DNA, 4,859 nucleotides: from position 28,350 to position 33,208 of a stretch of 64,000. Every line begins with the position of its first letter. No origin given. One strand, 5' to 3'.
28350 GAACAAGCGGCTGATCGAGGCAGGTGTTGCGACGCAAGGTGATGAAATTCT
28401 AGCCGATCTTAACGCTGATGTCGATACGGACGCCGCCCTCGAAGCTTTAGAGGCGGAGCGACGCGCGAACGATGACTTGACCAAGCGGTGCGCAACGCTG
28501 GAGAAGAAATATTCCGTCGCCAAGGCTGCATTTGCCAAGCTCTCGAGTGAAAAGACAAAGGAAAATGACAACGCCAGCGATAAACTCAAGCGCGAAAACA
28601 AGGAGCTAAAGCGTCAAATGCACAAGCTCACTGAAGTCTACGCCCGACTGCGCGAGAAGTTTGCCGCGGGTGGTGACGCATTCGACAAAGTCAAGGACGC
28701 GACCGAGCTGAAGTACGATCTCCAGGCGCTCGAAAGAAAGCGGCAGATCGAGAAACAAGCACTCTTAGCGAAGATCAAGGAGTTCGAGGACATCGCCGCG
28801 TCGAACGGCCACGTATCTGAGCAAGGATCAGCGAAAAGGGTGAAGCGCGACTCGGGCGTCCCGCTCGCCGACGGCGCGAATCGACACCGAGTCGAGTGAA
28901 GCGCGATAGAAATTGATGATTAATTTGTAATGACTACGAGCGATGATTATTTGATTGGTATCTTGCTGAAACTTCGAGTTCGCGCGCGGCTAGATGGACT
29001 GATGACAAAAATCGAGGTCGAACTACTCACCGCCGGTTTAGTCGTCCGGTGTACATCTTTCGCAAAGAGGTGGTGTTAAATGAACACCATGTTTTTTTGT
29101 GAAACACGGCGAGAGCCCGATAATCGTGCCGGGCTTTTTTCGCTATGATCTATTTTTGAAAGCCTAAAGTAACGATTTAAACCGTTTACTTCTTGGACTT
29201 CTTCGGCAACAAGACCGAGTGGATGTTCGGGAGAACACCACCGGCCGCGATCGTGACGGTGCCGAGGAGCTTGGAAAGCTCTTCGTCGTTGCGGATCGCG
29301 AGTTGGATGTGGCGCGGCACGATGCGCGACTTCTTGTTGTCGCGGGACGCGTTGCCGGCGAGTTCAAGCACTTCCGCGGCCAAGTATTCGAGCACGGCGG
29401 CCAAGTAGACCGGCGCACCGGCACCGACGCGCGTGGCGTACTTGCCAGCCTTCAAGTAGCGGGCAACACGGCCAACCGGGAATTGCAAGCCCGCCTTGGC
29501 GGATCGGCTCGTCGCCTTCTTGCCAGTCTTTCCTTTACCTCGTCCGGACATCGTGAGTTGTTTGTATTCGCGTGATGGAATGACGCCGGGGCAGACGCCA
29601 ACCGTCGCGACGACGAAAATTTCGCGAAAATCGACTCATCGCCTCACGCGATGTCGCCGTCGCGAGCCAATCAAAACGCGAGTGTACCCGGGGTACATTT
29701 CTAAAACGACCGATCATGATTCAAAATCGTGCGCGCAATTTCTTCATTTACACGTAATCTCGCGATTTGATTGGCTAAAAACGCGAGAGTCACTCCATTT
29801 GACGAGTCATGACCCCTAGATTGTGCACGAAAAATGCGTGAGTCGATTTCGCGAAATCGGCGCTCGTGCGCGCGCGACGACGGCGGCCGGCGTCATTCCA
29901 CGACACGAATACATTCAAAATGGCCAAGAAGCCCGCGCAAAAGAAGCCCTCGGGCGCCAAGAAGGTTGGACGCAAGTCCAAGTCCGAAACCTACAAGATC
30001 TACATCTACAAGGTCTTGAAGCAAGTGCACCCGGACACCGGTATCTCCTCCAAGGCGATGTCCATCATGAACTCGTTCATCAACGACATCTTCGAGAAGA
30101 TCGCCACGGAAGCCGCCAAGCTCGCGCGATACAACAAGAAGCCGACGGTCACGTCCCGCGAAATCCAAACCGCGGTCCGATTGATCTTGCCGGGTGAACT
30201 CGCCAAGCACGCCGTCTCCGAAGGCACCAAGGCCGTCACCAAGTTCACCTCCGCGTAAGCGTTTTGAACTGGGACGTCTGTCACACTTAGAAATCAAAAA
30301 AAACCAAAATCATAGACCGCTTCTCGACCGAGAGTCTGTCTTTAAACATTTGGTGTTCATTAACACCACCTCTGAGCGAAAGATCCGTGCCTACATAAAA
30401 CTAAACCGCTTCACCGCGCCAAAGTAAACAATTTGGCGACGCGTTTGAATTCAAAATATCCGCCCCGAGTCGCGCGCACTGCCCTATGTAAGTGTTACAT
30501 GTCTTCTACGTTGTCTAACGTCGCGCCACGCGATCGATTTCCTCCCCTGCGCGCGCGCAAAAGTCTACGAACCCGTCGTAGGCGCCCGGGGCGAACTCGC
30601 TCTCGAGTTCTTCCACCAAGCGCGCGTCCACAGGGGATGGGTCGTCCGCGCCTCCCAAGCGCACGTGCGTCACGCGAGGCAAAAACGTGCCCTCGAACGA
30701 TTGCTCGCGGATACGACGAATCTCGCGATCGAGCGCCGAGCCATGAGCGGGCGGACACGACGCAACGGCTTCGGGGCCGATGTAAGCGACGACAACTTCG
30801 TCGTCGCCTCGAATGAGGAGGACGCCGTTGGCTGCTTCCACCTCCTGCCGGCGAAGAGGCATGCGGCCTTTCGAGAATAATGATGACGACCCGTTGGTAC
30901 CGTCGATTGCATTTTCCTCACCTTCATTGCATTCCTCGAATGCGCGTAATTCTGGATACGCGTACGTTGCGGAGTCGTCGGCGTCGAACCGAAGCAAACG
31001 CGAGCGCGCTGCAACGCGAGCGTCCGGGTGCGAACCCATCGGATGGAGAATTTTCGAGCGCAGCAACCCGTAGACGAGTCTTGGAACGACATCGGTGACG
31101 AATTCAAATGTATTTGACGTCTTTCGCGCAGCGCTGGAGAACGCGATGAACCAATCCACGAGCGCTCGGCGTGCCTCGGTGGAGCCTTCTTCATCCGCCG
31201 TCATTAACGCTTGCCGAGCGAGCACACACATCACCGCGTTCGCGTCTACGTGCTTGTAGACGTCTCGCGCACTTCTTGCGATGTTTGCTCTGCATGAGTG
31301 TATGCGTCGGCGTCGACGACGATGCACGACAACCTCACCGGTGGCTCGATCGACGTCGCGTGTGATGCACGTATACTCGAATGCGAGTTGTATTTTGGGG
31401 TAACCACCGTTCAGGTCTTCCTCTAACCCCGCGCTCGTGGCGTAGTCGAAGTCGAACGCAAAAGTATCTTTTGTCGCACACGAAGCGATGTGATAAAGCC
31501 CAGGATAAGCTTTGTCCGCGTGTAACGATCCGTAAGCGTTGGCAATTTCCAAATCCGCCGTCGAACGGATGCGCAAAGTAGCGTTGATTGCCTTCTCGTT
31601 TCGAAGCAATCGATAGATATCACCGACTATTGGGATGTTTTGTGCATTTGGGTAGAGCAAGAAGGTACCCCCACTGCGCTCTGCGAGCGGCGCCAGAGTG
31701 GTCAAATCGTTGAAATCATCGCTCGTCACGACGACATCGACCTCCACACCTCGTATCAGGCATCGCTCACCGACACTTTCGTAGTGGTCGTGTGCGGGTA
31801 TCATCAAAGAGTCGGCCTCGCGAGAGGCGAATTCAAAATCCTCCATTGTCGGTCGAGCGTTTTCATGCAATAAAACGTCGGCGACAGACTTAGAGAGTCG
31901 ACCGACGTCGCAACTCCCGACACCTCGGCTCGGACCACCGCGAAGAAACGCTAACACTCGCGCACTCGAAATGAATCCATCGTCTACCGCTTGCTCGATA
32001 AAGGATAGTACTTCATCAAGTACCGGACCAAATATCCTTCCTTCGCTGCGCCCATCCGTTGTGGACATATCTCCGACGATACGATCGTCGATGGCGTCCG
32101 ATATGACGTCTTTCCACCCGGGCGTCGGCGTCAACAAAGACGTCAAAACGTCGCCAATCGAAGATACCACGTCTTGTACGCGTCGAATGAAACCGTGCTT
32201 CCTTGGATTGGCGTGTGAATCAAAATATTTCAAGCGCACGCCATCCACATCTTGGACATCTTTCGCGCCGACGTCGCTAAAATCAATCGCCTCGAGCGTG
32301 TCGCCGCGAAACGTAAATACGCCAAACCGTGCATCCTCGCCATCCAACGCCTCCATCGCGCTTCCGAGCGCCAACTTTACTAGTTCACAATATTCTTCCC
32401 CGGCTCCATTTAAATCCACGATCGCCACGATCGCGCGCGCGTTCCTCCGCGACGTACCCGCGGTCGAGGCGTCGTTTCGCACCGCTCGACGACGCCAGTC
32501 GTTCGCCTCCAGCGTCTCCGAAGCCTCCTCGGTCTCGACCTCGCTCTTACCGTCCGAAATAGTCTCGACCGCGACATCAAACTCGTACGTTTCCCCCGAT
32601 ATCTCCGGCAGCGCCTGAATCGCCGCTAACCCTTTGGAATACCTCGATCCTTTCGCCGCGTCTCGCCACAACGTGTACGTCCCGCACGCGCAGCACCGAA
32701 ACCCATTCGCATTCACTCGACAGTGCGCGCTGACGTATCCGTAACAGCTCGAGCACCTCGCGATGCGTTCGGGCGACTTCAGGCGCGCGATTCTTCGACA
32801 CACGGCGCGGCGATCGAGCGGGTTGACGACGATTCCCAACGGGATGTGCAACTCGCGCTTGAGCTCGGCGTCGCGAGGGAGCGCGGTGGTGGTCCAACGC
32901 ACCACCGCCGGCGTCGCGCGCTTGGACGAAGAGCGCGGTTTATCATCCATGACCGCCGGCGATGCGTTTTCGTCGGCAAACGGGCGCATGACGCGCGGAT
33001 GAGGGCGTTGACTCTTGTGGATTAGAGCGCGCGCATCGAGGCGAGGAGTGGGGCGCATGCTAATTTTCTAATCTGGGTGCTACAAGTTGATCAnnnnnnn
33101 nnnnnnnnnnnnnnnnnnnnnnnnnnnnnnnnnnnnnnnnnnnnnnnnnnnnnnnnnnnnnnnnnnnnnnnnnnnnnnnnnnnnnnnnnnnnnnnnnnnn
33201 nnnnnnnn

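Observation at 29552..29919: Mirror-symmetric bidirectional H2A/H2B promoter with paired E2F-like palindromes and CCAAT boxes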

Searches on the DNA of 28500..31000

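Call 7: search_rna_families(source=window, start=28500, end=31000, threshold=evalue, max_evalue=10, show_alignments=4)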
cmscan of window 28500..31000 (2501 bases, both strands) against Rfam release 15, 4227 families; matches with E-value up to 10: 3.
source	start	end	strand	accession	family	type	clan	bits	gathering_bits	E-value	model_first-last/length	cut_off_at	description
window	30850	30908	+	RF01129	sR44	Gene; snRNA; snoRNA; CD-box;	-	15.5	45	1.1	1-55/55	no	Small nucleolar RNA sR44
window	28905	28967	+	RF02288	TtnuCD11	Gene; snRNA; snoRNA; CD-box;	-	13.7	70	7.6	1-74/74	no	Tetrahymena snoRNA TtnuCD11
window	29606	29628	+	RF01122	sR39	Gene; snRNA; snoRNA; CD-box;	-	13.4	50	3.5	1-56/56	no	Small nucleolar RNA sR39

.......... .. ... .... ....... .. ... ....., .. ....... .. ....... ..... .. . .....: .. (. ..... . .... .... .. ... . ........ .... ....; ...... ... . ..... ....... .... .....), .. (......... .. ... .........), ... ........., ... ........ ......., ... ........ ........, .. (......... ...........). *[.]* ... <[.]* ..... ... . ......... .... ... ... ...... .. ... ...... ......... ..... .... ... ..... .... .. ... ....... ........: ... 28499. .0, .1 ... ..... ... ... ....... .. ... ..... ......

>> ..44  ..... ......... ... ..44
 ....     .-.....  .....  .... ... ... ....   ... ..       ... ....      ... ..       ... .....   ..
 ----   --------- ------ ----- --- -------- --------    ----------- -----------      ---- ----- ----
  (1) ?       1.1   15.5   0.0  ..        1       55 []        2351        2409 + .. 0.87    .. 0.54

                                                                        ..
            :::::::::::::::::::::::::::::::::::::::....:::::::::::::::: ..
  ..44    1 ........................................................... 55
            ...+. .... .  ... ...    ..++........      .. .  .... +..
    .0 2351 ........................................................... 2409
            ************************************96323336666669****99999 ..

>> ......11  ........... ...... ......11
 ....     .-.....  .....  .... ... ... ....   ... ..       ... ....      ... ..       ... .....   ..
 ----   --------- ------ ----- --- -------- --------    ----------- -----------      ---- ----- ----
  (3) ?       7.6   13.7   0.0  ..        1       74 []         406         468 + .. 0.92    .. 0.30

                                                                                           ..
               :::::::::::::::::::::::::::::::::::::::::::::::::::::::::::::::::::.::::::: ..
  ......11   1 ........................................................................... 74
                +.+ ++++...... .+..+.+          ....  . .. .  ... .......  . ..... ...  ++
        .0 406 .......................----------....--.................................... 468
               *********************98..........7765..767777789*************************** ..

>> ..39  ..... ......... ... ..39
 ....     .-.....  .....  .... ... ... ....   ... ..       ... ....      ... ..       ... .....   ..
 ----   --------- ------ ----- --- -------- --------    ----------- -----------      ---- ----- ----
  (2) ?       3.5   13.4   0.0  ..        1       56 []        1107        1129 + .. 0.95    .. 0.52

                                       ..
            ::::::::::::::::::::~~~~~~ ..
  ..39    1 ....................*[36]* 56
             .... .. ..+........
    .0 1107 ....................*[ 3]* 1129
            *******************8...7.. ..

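Call 76: search_rna_families(source=window, start=30325, end=30400, threshold=evalue, max_evalue=10, show_alignments=2)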
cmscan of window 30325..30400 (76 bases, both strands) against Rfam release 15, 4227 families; matches with E-value up to 10: 2.
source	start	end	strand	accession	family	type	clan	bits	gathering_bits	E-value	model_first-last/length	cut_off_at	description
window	30347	30392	+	RF00032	Histone3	Cis-reg;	-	11.7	34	1.2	1-46/46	no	Histone 3' UTR stem-loop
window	30338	30364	-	RF01331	CRISPR-DR18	Gene; CRISPR;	-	11.6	50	6.6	1-37/37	no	CRISPR RNA direct repeat element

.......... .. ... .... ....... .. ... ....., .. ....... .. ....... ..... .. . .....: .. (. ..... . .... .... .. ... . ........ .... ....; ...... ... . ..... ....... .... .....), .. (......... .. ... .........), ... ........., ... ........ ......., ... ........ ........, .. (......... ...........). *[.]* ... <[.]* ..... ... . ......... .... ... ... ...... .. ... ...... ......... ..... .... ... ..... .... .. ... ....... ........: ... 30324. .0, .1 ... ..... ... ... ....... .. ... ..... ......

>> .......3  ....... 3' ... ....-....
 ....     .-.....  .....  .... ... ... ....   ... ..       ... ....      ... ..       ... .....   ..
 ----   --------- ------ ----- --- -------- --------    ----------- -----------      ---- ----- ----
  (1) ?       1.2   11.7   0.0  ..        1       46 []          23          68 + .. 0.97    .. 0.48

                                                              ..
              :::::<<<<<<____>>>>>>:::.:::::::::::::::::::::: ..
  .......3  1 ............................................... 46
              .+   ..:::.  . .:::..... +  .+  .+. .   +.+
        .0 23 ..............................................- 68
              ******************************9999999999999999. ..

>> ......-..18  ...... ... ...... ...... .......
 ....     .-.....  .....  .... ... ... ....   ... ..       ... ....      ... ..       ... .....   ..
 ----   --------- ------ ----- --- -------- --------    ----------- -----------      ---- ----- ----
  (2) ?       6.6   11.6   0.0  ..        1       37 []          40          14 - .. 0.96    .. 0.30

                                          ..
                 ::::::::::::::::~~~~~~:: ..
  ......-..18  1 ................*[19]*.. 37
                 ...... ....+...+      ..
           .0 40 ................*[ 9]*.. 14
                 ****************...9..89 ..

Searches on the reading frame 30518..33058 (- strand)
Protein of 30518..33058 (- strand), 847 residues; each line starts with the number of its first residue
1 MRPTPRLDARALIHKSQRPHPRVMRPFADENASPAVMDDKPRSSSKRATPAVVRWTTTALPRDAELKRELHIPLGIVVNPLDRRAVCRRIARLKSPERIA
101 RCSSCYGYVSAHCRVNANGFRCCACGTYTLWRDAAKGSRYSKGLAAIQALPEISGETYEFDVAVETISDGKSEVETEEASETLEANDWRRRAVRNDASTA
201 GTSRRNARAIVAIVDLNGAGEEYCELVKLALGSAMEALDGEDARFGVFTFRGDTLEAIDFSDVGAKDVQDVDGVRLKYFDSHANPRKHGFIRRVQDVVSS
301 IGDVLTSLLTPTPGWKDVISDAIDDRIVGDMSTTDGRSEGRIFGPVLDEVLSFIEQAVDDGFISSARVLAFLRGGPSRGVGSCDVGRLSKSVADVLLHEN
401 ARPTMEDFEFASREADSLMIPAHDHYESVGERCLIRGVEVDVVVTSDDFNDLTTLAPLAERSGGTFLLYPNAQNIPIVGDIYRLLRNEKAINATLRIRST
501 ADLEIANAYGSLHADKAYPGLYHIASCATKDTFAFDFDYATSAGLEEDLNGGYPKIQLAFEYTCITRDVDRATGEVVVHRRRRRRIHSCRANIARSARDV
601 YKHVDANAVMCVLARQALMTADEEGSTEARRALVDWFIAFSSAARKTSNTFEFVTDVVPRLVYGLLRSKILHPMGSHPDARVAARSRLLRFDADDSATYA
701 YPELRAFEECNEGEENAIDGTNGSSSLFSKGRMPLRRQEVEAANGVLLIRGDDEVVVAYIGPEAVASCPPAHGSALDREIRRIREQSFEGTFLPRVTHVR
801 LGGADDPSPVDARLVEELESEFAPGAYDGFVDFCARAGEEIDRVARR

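Call 17: list_cluster_members(proteins=[window:30518-33058:-, window:29920-30255:+, window:29189-29551:-])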
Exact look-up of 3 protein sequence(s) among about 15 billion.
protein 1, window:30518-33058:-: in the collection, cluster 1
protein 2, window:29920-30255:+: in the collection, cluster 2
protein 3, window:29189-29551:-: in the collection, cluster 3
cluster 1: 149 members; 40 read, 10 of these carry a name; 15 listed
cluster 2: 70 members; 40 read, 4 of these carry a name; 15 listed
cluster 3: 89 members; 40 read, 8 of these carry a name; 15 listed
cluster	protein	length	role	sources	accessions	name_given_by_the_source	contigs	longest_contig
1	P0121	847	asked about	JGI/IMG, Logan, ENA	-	-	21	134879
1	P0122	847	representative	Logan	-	-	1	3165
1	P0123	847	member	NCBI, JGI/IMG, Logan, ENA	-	hypothetical protein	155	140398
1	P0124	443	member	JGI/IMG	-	hypothetical protein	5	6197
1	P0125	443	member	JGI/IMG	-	hypothetical protein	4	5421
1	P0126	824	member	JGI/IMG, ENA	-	hypothetical protein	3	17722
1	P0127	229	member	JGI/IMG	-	hypothetical protein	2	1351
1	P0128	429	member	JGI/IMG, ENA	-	hypothetical protein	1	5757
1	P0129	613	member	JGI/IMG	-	hypothetical protein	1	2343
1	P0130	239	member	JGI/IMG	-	hypothetical protein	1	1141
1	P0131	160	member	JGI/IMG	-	hypothetical protein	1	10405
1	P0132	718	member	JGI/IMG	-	hypothetical protein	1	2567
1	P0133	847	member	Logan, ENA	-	-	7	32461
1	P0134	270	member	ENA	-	-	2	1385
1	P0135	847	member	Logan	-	-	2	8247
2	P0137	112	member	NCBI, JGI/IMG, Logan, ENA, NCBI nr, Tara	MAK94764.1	MAG: hypothetical protein CL994_00225 [Euryarchaeota archaeon] | histone H2B | hypothetical protein [Euryarchaeota archaeon]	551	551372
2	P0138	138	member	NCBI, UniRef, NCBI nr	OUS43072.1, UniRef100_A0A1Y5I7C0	histone H2B [Ostreococcus tauri] | Histone H2B n=1 Tax=Ostreococcus tauri TaxID=70448 RepID=A0A1Y5I7C0_OSTTA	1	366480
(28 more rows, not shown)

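Call 20: find_encoding_contigs(protein=P0138, flank=3000, max_places=4)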
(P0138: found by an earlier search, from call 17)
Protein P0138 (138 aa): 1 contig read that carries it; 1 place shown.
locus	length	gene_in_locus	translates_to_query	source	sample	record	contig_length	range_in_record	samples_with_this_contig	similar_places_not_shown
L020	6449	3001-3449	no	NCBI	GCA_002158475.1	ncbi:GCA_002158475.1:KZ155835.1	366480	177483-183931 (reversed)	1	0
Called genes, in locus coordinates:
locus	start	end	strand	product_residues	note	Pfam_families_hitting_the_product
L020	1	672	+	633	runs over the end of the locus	PF00474:SSF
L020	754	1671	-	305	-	PF02110:HK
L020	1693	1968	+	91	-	-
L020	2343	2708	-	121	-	PF00125:Histone, PF16211:Histone_H2A_C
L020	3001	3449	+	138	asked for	PF00125:Histone, PF26281:Histone_ABTB, PF00808:CBFD_NFYB_HMF (weak)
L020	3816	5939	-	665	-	PF00501:AMP-binding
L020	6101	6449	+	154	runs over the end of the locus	PF16906:Ribosomal_L26, PF23291:KOW4_SPT5 (weak), PF00467:KOW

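Call 22: find_encoding_contigs(protein=P0137, flank=3000, max_places=10)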
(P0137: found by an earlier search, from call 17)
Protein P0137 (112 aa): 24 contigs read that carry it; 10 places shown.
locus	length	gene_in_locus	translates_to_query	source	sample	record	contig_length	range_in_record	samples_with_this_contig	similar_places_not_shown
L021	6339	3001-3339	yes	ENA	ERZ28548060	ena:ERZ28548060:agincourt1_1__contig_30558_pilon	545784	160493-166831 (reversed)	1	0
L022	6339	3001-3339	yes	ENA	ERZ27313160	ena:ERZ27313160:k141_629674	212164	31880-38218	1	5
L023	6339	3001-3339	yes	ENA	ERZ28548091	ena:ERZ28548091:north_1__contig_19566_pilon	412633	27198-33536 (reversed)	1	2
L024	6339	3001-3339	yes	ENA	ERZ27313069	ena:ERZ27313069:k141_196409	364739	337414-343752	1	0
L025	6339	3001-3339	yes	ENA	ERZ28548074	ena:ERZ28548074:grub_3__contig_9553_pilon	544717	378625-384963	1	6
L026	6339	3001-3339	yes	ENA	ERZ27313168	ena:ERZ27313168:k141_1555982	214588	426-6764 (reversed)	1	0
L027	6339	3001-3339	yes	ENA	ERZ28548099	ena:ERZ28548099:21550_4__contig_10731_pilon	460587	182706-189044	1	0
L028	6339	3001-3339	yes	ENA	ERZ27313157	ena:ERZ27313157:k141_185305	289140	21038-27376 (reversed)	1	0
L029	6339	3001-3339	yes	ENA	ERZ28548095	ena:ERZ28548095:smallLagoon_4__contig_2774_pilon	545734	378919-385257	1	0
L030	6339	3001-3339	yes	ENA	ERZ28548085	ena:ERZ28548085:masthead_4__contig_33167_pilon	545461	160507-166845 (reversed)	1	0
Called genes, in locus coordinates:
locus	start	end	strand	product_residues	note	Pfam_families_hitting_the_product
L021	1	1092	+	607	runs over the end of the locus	PF00501:AMP-binding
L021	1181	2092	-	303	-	PF02110:HK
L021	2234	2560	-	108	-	PF00125:Histone, PF16211:Histone_H2A_C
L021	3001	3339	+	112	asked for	PF00125:Histone, PF00808:CBFD_NFYB_HMF (weak), PF26281:Histone_ABTB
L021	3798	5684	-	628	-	PF00474:SSF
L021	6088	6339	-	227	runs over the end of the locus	-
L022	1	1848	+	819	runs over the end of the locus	PF00225:Kinesin, PF16796:Microtub_bd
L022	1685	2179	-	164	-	-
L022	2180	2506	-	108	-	PF00125:Histone, PF16211:Histone_H2A_C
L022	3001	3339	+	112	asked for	PF00125:Histone, PF00808:CBFD_NFYB_HMF (weak), PF26281:Histone_ABTB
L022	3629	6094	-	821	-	PF04811:Sec23_trunk, PF08033:Sec23_BS (weak), PF04815:Sec23_helical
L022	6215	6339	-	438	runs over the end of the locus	PF13673:Acetyltransf_10 (weak), PF00583:Acetyltransf_1, PF13508:Acetyltransf_7, PF00439:Bromodomain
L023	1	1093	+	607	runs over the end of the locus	PF00501:AMP-binding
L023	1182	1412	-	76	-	PF02110:HK (weak)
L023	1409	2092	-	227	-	PF02110:HK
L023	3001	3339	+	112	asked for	PF00125:Histone, PF00808:CBFD_NFYB_HMF (weak), PF26281:Histone_ABTB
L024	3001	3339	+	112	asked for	PF00125:Histone, PF00808:CBFD_NFYB_HMF (weak), PF26281:Histone_ABTB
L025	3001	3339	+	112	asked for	PF00125:Histone, PF00808:CBFD_NFYB_HMF (weak), PF26281:Histone_ABTB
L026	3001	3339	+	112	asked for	PF00125:Histone, PF00808:CBFD_NFYB_HMF (weak), PF26281:Histone_ABTB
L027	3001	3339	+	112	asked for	PF00125:Histone, PF00808:CBFD_NFYB_HMF (weak), PF26281:Histone_ABTB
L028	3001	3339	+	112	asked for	PF00125:Histone, PF00808:CBFD_NFYB_HMF (weak), PF26281:Histone_ABTB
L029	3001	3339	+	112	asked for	PF00125:Histone, PF00808:CBFD_NFYB_HMF (weak), PF26281:Histone_ABTB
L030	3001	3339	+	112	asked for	PF00125:Histone, PF00808:CBFD_NFYB_HMF (weak), PF26281:Histone_ABTB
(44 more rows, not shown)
